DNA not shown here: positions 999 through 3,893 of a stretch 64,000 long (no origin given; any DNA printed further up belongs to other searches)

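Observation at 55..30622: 30-kb island coupling lanthanide quinoproteins to an unexplained Fe-S/flavin enzyme set, with no pqq genes: candidate new cofactor or aromatic-turnover system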

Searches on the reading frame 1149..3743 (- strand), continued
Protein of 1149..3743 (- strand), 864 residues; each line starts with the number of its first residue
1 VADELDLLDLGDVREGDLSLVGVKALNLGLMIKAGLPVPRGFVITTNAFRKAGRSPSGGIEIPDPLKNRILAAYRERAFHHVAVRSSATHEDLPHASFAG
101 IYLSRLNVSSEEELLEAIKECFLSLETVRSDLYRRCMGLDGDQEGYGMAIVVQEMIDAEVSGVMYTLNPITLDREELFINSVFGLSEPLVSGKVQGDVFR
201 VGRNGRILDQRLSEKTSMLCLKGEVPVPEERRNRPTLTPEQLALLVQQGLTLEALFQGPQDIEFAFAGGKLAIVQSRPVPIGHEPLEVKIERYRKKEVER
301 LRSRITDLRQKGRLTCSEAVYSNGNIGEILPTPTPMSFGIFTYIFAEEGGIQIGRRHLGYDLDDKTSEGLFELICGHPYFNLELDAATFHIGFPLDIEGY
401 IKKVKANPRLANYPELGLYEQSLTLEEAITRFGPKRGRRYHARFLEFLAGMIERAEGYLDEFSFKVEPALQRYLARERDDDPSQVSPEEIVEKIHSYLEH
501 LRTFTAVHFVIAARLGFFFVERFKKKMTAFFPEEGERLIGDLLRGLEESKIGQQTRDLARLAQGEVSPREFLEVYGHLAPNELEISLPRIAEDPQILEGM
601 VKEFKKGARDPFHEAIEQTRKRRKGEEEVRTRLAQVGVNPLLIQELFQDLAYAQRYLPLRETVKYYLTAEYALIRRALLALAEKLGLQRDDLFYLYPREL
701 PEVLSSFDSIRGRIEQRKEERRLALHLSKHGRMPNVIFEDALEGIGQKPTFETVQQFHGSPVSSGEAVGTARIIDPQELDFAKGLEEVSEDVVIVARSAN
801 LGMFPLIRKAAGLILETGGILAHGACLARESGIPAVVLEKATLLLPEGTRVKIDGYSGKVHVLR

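Call 50: search_protein_families(library=pfam, alignment_id=A2, max_evalue=0.00001)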
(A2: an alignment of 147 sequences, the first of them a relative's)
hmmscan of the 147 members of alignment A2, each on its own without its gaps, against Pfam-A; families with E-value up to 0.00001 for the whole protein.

A. member 1, L008:1386-3149:+ (587 aa): 7 families
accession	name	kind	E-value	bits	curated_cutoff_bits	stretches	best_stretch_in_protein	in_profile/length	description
PF13426.13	PAS_9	-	2.5e-14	53.8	27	1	238-342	1-103/103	PAS domain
PF00989.32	PAS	-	3.4e-13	50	22.6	1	230-340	3-113/113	PAS fold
PF08448.16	PAS_4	-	7.3e-12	45.9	23.1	1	235-345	2-110/110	PAS fold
PF02518.31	HATPase_c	-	8.6e-11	42.7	26.4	1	479-579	4-109/111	Histidine kinase-, DNA gyrase B-, and HSP90-like ATPase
PF07730.19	HisKA_3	-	1.2e-10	42.2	24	1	370-437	1-68/68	Histidine kinase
PF13188.13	PAS_8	-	3.1e-08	33.7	21.8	1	229-272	2-46/65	PAS domain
PF00672.30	HAMP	-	2.1e-06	28.4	25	1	170-222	1-53/53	HAMP domain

B. families by the number of members that match (of 147 scanned): 114 families (the first 25 are shown)
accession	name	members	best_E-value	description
PF13561.12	adh_short_C2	23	4.2e-55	Enoyl-(Acyl carrier protein) reductase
PF00106.31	adh_short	23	1.2e-48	short chain dehydrogenase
PF01557.24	FAA_hydrolase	20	5.9e-72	Fumarylacetoacetate (FAA) hydrolase C-terminal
PF07690.21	MFS_1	8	2.5e-48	Major Facilitator Superfamily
PF00072.30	Response_reg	8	2.4e-29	Response regulator receiver domain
PF00158.32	Sigma54_activat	7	4e-66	Sigma-54 interaction domain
PF02518.31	HATPase_c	7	4.5e-23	Histidine kinase-, DNA gyrase B-, and HSP90-like ATPase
PF07728.20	AAA_5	7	2.9e-10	AAA domain (dynein-related subfamily)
PF01078.27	Mg_chelatase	6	1.5e-96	Magnesium chelatase, subunit ChlI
PF13541.12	ChlI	6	2.4e-45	Subunit ChlI of Mg-chelatase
PF13335.12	Mg_chelatase_C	6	1.3e-33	Magnesium chelatase, subunit ChlI C-terminal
PF00493.29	MCM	6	4.9e-09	MCM P-loop domain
PF00083.30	Sugar_tr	5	3.1e-33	Sugar (and other) transporter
PF00990.26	GGDEF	4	1.4e-45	Diguanylate cyclase, GGDEF domain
PF00196.25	GerE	4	1.8e-16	Bacterial regulatory proteins, luxR family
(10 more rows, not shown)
